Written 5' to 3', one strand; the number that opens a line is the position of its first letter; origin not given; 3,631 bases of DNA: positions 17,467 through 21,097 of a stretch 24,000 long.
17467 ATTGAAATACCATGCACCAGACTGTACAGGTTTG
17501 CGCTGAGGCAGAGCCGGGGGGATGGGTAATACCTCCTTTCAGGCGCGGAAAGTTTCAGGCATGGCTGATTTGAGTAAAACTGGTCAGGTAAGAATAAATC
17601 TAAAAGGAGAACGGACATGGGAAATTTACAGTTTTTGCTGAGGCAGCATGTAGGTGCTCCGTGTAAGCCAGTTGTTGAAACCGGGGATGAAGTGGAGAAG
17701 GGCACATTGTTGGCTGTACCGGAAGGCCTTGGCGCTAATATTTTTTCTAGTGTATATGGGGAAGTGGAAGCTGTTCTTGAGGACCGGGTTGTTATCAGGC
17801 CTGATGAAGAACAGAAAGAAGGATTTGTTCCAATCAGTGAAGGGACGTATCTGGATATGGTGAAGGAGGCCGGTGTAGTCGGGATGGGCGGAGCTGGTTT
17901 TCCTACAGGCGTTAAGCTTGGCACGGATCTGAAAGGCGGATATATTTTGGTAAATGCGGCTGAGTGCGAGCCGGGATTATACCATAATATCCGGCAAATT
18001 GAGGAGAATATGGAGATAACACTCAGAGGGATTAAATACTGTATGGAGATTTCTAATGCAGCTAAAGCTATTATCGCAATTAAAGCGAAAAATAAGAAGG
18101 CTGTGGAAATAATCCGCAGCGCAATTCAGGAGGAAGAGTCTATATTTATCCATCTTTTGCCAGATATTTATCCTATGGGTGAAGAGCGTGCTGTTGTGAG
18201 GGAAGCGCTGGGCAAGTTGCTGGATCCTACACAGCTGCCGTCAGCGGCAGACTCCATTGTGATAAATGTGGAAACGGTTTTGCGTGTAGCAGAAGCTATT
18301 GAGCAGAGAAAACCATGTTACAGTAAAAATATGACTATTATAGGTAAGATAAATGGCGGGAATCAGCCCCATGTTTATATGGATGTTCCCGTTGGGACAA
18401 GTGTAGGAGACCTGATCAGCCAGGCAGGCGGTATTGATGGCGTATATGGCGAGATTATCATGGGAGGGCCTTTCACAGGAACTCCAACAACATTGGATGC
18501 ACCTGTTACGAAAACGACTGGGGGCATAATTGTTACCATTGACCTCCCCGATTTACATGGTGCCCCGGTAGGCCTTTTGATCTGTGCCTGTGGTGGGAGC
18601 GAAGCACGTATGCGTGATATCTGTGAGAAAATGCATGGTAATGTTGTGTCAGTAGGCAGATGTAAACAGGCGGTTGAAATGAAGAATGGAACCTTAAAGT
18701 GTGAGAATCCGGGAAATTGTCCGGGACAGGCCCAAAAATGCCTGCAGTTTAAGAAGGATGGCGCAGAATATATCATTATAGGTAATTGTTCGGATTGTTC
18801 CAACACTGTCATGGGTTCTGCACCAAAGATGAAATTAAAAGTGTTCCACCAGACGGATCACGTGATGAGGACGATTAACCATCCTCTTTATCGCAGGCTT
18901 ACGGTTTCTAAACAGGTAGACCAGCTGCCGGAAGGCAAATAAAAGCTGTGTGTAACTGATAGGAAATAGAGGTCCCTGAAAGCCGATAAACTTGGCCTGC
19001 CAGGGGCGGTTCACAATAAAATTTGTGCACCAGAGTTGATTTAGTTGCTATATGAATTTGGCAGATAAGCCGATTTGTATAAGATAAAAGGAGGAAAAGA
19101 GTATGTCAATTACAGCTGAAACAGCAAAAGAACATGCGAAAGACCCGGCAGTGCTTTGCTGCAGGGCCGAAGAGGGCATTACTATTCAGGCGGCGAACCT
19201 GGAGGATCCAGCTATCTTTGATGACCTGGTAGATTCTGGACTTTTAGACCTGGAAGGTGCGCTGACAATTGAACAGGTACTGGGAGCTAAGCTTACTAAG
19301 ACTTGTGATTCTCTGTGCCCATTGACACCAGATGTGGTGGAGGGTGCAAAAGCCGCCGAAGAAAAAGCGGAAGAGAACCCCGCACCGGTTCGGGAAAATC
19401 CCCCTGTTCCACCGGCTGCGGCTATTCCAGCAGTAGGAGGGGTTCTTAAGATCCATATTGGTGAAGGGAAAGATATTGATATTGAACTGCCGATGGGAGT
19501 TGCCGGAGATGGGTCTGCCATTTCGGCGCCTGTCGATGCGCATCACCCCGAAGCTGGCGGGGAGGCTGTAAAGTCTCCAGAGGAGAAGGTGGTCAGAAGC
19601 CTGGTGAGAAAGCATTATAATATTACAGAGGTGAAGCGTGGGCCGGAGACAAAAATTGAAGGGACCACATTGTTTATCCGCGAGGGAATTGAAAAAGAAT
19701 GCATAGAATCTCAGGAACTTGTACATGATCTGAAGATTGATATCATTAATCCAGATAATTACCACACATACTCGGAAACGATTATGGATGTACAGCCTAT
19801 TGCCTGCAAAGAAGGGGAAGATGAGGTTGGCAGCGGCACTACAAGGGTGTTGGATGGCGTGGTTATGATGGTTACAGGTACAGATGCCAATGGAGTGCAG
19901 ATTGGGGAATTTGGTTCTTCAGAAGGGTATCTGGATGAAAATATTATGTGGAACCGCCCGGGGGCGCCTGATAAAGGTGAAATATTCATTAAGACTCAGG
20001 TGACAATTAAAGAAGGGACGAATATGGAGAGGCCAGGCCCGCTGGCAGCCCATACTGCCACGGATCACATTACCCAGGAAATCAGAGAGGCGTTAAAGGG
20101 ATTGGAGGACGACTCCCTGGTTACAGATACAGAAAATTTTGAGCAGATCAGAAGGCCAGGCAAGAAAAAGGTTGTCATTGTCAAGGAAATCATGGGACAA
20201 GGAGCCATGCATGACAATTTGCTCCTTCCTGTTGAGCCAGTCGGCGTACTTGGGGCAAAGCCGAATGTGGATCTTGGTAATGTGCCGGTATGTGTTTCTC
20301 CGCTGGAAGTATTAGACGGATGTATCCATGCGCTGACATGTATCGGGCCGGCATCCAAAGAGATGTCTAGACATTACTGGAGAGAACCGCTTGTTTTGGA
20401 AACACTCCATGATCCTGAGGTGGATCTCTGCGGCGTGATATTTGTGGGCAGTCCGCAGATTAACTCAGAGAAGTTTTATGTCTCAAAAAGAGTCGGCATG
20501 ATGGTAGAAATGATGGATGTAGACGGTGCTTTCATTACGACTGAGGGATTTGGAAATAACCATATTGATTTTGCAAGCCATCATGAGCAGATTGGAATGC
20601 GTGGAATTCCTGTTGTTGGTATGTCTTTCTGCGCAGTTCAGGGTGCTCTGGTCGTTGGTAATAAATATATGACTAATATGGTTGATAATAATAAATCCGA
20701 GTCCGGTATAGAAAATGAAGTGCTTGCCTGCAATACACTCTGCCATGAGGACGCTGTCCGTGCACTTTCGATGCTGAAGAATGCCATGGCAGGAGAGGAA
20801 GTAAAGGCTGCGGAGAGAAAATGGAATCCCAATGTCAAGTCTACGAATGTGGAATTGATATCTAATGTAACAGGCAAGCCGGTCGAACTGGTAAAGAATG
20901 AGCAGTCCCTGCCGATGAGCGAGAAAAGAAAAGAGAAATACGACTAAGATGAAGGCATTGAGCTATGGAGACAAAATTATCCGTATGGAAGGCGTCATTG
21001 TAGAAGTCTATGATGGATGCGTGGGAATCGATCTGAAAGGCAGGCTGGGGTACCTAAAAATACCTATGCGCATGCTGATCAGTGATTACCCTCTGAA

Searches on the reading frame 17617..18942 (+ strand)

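Call 7: search_protein_families(library=pfam, proteins=[window:17617-18942:+])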
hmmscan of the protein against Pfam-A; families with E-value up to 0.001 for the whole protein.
window:17617-18942:+ (441 aa): 2 families
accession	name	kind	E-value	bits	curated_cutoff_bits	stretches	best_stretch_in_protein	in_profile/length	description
PF01512.22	Complex1_51K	-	3.8e-39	134.4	31.2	1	82-225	1-149/150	Nuo51 FMN-binding domain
PF13375.12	RnfC_N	-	1.1e-12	48.3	25.6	1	4-56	30-83/101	RnfC Barrel sandwich hybrid domain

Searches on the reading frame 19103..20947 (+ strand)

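Call 72: search_protein_families(library=ncbifam, proteins=[window:19103-20947:+], max_evalue=1e-10)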
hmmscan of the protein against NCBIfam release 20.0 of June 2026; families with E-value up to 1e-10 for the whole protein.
window:19103-20947:+ (614 aa): 3 families
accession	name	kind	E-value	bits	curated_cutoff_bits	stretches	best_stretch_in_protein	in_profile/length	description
TIGR04480.1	D_pro_red_PrdA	equivalog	9.9e-300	995.3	700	1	4-586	1-587/587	D-proline reductase (dithiol) proprotein PrdA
TIGR04482.1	D_pro_red_PrdD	equivalog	3e-72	243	320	1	166-412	2-246/246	proline reductase cluster protein PrdD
NF040793.1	sarcosine_GrdG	exception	3.7e-16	58.9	780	1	174-505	10-336/428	sarcosine reductase complex component B subunit alpha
